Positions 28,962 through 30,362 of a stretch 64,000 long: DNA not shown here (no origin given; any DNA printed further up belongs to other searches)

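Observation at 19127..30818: Accessory catabolic cluster resembling a methylated-amine / osmolyte demethylation pathway but with unusual composition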

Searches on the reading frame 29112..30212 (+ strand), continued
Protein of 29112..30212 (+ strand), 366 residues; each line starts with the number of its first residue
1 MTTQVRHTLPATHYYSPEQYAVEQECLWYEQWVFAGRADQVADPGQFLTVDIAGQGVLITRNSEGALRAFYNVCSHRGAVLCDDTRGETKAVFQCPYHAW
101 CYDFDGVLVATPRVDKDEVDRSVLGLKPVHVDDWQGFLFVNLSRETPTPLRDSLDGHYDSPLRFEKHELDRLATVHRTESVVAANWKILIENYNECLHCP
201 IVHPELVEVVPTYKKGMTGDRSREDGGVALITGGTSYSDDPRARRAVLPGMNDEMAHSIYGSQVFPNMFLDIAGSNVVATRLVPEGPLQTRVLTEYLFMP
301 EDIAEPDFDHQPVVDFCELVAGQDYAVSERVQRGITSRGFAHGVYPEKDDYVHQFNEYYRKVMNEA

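Call 55: search_protein_families(library=ncbifam, proteins=[L002:8513-9838:-, L006:8584-9825:-, L006:7704-8450:-, L002:11111-11671:-, L003:657-1958:+, L003:1968-3143:+, L007:443-1201:+], max_evalue=0.001)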
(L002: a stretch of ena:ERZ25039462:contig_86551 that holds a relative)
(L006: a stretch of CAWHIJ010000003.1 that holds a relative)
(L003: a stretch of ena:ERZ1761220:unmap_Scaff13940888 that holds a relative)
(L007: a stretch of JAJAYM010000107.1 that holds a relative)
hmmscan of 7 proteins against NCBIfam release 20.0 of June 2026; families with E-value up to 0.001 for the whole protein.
L002:8513-9838:- (441 aa): 31 families (the best 25 are shown)
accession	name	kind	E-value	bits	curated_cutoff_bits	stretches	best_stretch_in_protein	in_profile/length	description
TIGR03467.1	HpnE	equivalog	4.1e-12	46.2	283.05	1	6-437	1-429/430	hydroxysqualene dehydroxylase HpnE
NF005560.0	PRK07233.1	equivalog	8.8e-11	41.3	252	1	5-75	2-72/435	hypothetical protein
TIGR00562.1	proto_IX_ox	equivalog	4.9e-10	38.6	97.85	1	4-101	3-105/470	protoporphyrinogen oxidase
NF053546.1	violacein_VioA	equivalog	7.8e-09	35.3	600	0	5-76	1-78/411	flavin-dependent violacein biosynthesis tryptophan-2 monooxygenase VioA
TIGR02734.1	crtI_fam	subfamily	9.1e-09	34.5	238.1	1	6-58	1-53/504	phytoene desaturase family protein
NF058655.1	CrtID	equivalog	2.7e-08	33.1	640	1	6-58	1-53/478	bifunctional phytoene desaturase/3,4-desaturase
NF005548.0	PRK07208.1-4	equivalog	1.7e-07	30.2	389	1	4-57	4-57/488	hypothetical protein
NF045637.1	carotdesatCrtDProt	equivalog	3.4e-07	29.2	580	1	6-53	1-48/485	1-hydroxycarotenoid 3,4-desaturase CrtD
NF008841.0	PRK11883.1-1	equivalog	5.2e-07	28.9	517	1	2-96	2-100/453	protoporphyrinogen oxidase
NF050086.1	pipecolate_AmaA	exception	1e-06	27.7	600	1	4-52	26-77/425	L-pipecolate oxidase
NF005547.0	PRK07208.1-3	equivalog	3.1e-06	26.2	380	1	5-71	6-72/465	hypothetical protein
NF005545.0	PRK07208.1-1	equivalog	4e-06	25.5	451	1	5-72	9-77/504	hypothetical protein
NF009477.0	PRK12843.1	equivalog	7.8e-06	24.6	758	1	4-52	17-64/578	FAD-dependent oxidoreductase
TIGR01813.1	flavo_cyto_c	subfamily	1.3e-05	24.1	285.45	1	5-42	1-39/444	flavocytochrome c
TIGR00292.1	TIGR00292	equivalog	2.6e-05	23.6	148.3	1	3-40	21-58/254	sulfide-dependent adenosine diphosphate thiazole synthase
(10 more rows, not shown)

L006:8584-9825:- (413 aa): 57 families (the best 25 are shown)
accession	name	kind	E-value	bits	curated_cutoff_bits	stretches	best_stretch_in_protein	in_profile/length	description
NF005720.0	PRK07538.1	subfamily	8.3e-168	558.6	400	1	1-409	3-416/418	hypothetical protein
NF005313.0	PRK06847.1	subfamily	4.9e-46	157.4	372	1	2-358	6-348/375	hypothetical protein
NF033623.1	urate_HpxO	equivalog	1.1e-41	143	500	1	2-355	1-340/381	FAD-dependent urate hydroxylase HpxO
NF005243.0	PRK06753.1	equivalog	1.1e-38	133.1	365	1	1-358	1-335/374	hypothetical protein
NF006021.0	PRK08163.1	equivalog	3.3e-38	131.7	459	1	2-358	7-354/398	3-hydroxybenzoate 6-monooxygenase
NF005566.0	PRK07236.1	subfamily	1.5e-30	106.4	333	2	2-188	8-177/386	hypothetical protein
NF005062.0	PRK06475.1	equivalog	3.4e-28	98.6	524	1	3-349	6-349/401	FAD-binding protein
TIGR03219.1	salicylate_mono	equivalog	4e-24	85.1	446.35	1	2-330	2-337/414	salicylate 1-monooxygenase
NF004829.0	PRK06183.1-3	subfamily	5.2e-17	61.8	390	1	1-168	9-179/520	bifunctional 3-(3-hydroxy-phenyl)propionate/3-hydroxycinnamic acid hydroxylase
NF005761.0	PRK07588.1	equivalog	3.1e-16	59.3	454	2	1-168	1-162/392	FAD-binding domain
NF033476.1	tet_destruct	subfamily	3.6e-14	52.5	550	2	2-168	5-163/386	tetracycline destructase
NF004831.0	PRK06183.1-5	equivalog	1.3e-13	50.3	546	1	2-168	10-175/568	bifunctional 3-(3-hydroxy-phenyl)propionate/3-hydroxycinnamic acid hydroxylase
TIGR01988.1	Ubi-OHases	subfamily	1.5e-13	50.4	224.65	1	2-168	1-169/387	ubiquinone biosynthesis hydroxylase, UbiH/UbiF/VisC/COQ6 family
NF004832.0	PRK06184.1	subfamily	3.7e-13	49.1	476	1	1-168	7-175/506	hypothetical protein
NF005612.0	PRK07364.1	equivalog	4.5e-13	48.5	487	1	1-169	19-186/415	FAD-dependent hydroxylase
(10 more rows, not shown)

L006:7704-8450:- (248 aa): 3 families
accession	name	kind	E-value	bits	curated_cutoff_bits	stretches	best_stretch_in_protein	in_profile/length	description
NF002045.0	PRK00872.1-1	equivalog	3.1e-22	78.8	246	1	104-233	9-150/153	hypothetical protein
NF002047.0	PRK00872.1-4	equivalog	1.7e-20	73.5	286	1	102-225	34-171/181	hypothetical protein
NF002046.0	PRK00872.1-2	equivalog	2.3e-06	27.7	184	1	190-234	50-93/95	hypothetical protein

L002:11111-11671:- (186 aa): 3 families
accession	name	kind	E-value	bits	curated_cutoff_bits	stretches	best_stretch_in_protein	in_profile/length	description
TIGR03276.1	Phn-HD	hypoth_equivalog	2.2e-10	40.3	214.6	1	34-115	6-98/179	phosphonate degradation HD-domain oxygenase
NF049941.1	HyMthAminphonOxyTmpB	equivalog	2.8e-07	30.5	300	1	42-86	18-62/188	(R)-1-hydroxy-2-trimethylaminoethylphosphonate oxygenase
NF052439.1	HMPDioxPhnZ1GIM8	equivalog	5.2e-06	26.1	300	1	33-87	21-77/199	hydroxymethylphosphonate dioxygenase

L003:657-1958:+ (433 aa): 44 families (the best 25 are shown)
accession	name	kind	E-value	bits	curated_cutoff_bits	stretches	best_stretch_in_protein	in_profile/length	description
NF005872.0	PRK07812.1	equivalog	6.6e-249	825.7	703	1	5-432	13-437/439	bifunctional o-acetylhomoserine/o-acetylserine sulfhydrylase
NF006096.0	PRK08248.1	equivalog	4.7e-208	691.1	726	1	3-430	3-428/431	homocysteine synthase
TIGR01326.1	OAH_OAS_sulfhy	subfamily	8.4e-205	680.3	495.1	1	9-427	2-417/418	O-acetylhomoserine aminocarboxypropyltransferase/cysteine synthase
NF004650.0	PRK05994.1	equivalog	2.8e-176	586.5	667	1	8-428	7-425/427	O-acetylhomoserine aminocarboxypropyltransferase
NF006004.0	PRK08134.1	equivalog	2.7e-175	583.2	636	1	3-431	3-429/433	O-acetylhomoserine aminocarboxypropyltransferase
NF004125.0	PRK05613.1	equivalog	3.1e-171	569.7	765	1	5-429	10-436/437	O-acetylhomoserine/O-acetylserine sulfhydrylase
NF004757.0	PRK06084.1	equivalog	3e-169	563.3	790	1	9-431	3-424/425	bifunctional O-acetylhomoserine aminocarboxypropyltransferase/cysteine synthase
NF005215.0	PRK06702.1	equivalog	1e-133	446.5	709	1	14-428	12-423/432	bifunctional O-acetylhomoserine aminocarboxypropyltransferase/cysteine synthase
NF006003.0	PRK08133.1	equivalog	1.7e-119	399.1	522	2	4-226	7-227/396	O-succinylhomoserine sulfhydrylase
TIGR01325.1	O_suc_HS_sulf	equivalog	3.4e-112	374.8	510.05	2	11-226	2-215/380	O-succinylhomoserine sulfhydrylase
NF005695.0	PRK07503.1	equivalog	1.9e-111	372.6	666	2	8-226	9-226/403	methionine gamma-lyase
NF004876.0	PRK06234.1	subfamily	8e-111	370.9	666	2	7-226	7-227/400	methionine gamma-lyase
TIGR01328.1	met_gam_lyase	equivalog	8e-106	354.2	549.7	2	8-226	3-220/391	methionine gamma-lyase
NF005696.0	PRK07504.1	equivalog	6.2e-94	315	675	2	5-226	7-226/397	O-succinylhomoserine sulfhydrylase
NF005871.0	PRK07811.1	equivalog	9.3e-91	304.3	513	2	6-225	10-221/389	cystathionine gamma-synthase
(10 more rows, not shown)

L003:1968-3143:+ (391 aa): 13 families
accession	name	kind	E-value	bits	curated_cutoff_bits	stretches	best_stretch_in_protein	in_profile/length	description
NF047917.1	MetX_acetyl_MTB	exception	1.3e-164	547.5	475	1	22-378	5-360/361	homoserine O-acetyltransferase MetX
NF001209.0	PRK00175.1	equivalog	6.7e-137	456.3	331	1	21-382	12-377/381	homoserine O-acetyltransferase MetX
TIGR01392.2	MetX_acetyl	equivalog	2.3e-126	421.6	500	1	31-377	4-350/351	homoserine O-acetyltransferase MetX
NF047916.1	MetX_succinyl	exception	1.9e-86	290.4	560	1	30-375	14-364/370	homoserine O-succinyltransferase MetX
NF005262.1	PRK06765.1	equivalog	4.8e-54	183.7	450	1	37-376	17-364/366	E22 family MetX-like putative esterase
NF005757.0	PRK07581.1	subfamily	2.7e-40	138.3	332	1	24-375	7-331/339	hypothetical protein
NF006449.0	PRK08775.1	equivalog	5e-38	130.9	296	1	31-377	36-337/344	homoserine O-succinyltransferase MetX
NF047915.1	homoser_Ac_Staph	exception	6.2e-26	91.5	500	1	28-382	9-318/320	homoserine O-acetyltransferase MetX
NF005071.0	PRK06489.1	equivalog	1.1e-21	77.3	305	1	37-222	45-222/362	hypothetical protein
TIGR02427.1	protocat_pcaD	equivalog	1.1e-07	31.5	255.85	1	137-201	61-119/251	3-oxoadipate enol-lactonase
NF051488.1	bifunc_PcaDC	exception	5.5e-07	29.1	390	0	136-196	59-119/375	bifunctional 3-oxoadipate enol-lactonase/4-carboxymuconolactone decarboxylase PcaDC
NF051487.1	bifunc_PcaCD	exception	6e-05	22.3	430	0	160-198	242-279/413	bifunctional 4-carboxymuconolactone decarboxylase/3-oxoadipate enol-lactonase PcaCD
TIGR01738.1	bioH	equivalog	0.00058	19.6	206.95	0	155-197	64-106/245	pimeloyl-ACP methyl ester esterase BioH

L007:443-1201:+ (252 aa): 1 family
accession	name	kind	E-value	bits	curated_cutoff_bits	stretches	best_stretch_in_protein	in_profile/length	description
NF007539.0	PRK10151.1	equivalog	1.4e-05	24.8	184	1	119-217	74-171/179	50S ribosomal protein L7/L12-serine acetyltransferase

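Call 56: search_solved_structures(query=L002:8513-9838:-, max_evalue=1e-8)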
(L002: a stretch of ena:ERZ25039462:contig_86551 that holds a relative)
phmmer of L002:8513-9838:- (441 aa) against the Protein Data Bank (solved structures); distinct sequences matched with E-value up to 1e-8: 85 (the best 60 are shown).
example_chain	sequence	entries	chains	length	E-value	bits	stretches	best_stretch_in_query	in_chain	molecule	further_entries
8p84_A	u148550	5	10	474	6e-84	285.7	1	5-438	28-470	Monoamine oxidase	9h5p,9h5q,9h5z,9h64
2yg7_A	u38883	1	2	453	1.9e-68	234.6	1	4-437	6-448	PUTRESCINE OXIDASE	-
2yg6_A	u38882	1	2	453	5.7e-68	233.1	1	4-437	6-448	PUTRESCINE OXIDASE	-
2yg3_A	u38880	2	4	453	1.6e-67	231.6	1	4-437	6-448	PUTRESCINE OXIDASE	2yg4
4i58_A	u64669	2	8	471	1.7e-67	231.5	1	5-440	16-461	Cyclohexylamine Oxidase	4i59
2yg5_A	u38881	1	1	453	2.2e-67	231.1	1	4-437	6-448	PUTRESCINE OXIDASE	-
3rha_A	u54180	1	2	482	1.3e-65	225.3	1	4-438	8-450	Putrescine oxidase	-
6lqc_A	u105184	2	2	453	2.2e-65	224.6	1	3-440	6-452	Cyclohexylamine Oxidase | Amine oxidase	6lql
2z5y_A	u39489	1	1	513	1.3e-62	215.4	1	4-439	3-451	Amine oxidase [flavin-containing] A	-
2z5x_A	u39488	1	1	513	2.6e-62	214.5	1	4-439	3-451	Amine oxidase [flavin-containing] A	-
2bxr_A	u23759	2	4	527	2.6e-62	214.5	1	4-439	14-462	AMINE OXIDASE [FLAVIN-CONTAINING] A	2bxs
1o5w_A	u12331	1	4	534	1.8e-60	208.3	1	4-440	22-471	Amine oxidase [flavin-containing] A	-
8i6i_A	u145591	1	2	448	2.1e-60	208.1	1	5-438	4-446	Amine oxidase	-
1gos_A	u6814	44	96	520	5.1e-60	206.9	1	5-438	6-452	MONOAMINE OXIDASE | AMINE OXIDASE [FLAVIN-CONTAINING] B | AMINE OXIDASE (FLAVIN-CONTAINING) B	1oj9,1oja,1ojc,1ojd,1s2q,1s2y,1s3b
2xfu_A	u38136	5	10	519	5.2e-60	206.8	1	5-438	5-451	Amine oxidase [flavin-containing] B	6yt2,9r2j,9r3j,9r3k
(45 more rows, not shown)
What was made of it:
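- The genes inserted between matB and the Rieske gene differ between L002 (amine oxidase) and L006 (flavin monooxygenase plus a 248-aa protein) (calls 55, 56).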

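Call 67: search_protein_families(library=pfam, proteins=[L008:5725-6987:+, L009:11172-11852:+, L032:8527-9981:+, L032:7119-8471:-, L008:8757-9893:-, L018:7945-9918:-, L009:7566-9977:-, L026:6796-9786:-, L027:7288-8694:-, L008:4936-5580:-], max_evalue=0.00001)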
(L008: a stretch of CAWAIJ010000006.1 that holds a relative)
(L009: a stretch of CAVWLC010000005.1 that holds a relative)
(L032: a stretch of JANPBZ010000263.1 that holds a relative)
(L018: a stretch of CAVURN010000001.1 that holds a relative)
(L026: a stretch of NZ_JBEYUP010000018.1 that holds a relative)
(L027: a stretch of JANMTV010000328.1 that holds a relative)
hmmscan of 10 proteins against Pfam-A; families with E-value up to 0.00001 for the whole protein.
L008:5725-6987:+ (420 aa): 2 families
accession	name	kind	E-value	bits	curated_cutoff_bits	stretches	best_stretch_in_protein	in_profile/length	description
PF13416.11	SBP_bac_8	-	4e-23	83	27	1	101-367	3-265/279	Bacterial extracellular solute-binding protein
PF01547.30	SBP_bac_1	-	2.3e-08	34.9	26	1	99-345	13-300/307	Bacterial extracellular solute-binding protein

L009:11172-11852:+ (226 aa): 2 families
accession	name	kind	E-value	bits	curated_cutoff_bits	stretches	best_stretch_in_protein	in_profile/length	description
PF13977.11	TetR_C_6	-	2.9e-19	69.8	27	1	85-195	1-110/115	BetI-type transcriptional repressor, C-terminal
PF00440.29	TetR_N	-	1.6e-12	47.4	24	1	16-62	1-47/47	Bacterial regulatory proteins, tetR family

L032:8527-9981:+ (484 aa): 1 family
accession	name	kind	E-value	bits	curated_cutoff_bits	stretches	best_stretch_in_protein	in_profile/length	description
PF00202.27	Aminotran_3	-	1.9e-61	208.4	30.5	1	71-381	10-329/403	Aminotransferase class-III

L032:7119-8471:- (450 aa): 1 family
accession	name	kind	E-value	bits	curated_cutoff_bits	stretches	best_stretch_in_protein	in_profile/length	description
PF00202.27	Aminotran_3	-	4.4e-47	161.1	30.5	1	68-441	7-401/403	Aminotransferase class-III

L008:8757-9893:- (378 aa): 4 families
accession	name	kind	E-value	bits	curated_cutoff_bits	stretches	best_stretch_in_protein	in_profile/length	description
PF00005.33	ABC_tran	-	4.7e-35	121.6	25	1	32-174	2-136/137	ABC transporter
PF08402.16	TOBE_2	-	4.5e-15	56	21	1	290-366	2-76/76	TOBE domain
PF13304.12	AAA_21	-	2.3e-06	28.4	27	0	137-208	228-301/304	AAA domain, putative AbiEii toxin, Type IV TA system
PF03459.23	TOBE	-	5.3e-06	27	22.3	0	306-358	4-57/64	TOBE domain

L018:7945-9918:- (657 aa): 3 families
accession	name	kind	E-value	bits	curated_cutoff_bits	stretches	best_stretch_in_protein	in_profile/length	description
PF00326.27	Peptidase_S9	-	1.5e-44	152.4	22.6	1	436-644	1-211/213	Prolyl oligopeptidase family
PF20434.5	BD-FAE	-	3.2e-09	37.1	26.8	1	420-603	13-215/215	BD-FAE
PF01738.24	DLH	-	3.9e-07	30.3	21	1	482-628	79-194/217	Dienelactone hydrolase family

L009:7566-9977:- (803 aa): 4 families
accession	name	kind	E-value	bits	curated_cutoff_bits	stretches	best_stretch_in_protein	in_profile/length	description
PF17389.8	Bac_rhamnosid6H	-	5.3e-96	322.3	24.5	1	362-723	4-339/339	Bacterial alpha-L-rhamnosidase 6 hairpin glycosidase domain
PF08531.16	Bac_rhamnosid_N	-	3.7e-40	138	25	1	77-233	3-169/172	Alpha-L-rhamnosidase N-terminal domain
PF05592.18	Bac_rhamnosid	-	7.2e-21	74.5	22.2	1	245-355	2-102/102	Bacterial alpha-L-rhamnosidase concanavalin-like domain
PF17390.7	Bac_rhamnosid_C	-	1.8e-19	69.8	22.1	1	725-794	1-70/78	Bacterial alpha-L-rhamnosidase C-terminal domain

L026:6796-9786:- (996 aa): 2 families
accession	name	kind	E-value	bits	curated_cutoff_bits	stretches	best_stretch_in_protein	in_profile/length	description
PF13191.12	AAA_16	-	1.2e-18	68.6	32.6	1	88-238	1-167/167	AAA ATPase domain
PF00196.25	GerE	-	8.7e-15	54.5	23.5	1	938-989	3-54/57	Bacterial regulatory proteins, luxR family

L027:7288-8694:- (468 aa): 1 family
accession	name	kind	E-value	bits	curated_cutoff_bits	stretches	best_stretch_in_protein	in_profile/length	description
PF00202.27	Aminotran_3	-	3.8e-62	210.7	30.5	1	50-359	6-325/403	Aminotransferase class-III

L008:4936-5580:- (214 aa): 8 families
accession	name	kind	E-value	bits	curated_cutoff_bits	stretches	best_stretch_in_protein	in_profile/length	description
PF08241.18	Methyltransf_11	-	4.9e-21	75.6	21.2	1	63-156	1-94/95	Methyltransferase domain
PF13649.12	Methyltransf_25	-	2.1e-18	67.2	27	1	63-153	2-97/97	Methyltransferase domain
PF08242.18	Methyltransf_12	-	1.2e-16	61.6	30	1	63-155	1-98/98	Methyltransferase domain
PF13847.12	Methyltransf_31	-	2.5e-15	56.9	27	1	60-159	5-111/145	Methyltransferase domain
PF13489.12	Methyltransf_23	-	2.9e-13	50.3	27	1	54-162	18-122/164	Methyltransferase domain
PF01209.24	Ubie_methyltran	-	3.4e-09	36.8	20.1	1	49-157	36-151/233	ubiE/COQ5 methyltransferase family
PF05148.21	Methyltransf_8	-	2.3e-08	34.6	27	1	24-156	39-155/219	Hypothetical methyltransferase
PF05175.20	MTS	-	5.6e-06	26.5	23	1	58-126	31-102/170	Methyltransferase small domain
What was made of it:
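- Closest known: BetI-type TetR repressors controlling choline and betaine genes. Same: The candidate regulator in relatives has TetR_N plus the BetI-type C-terminal domain PF13977 (call 67).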
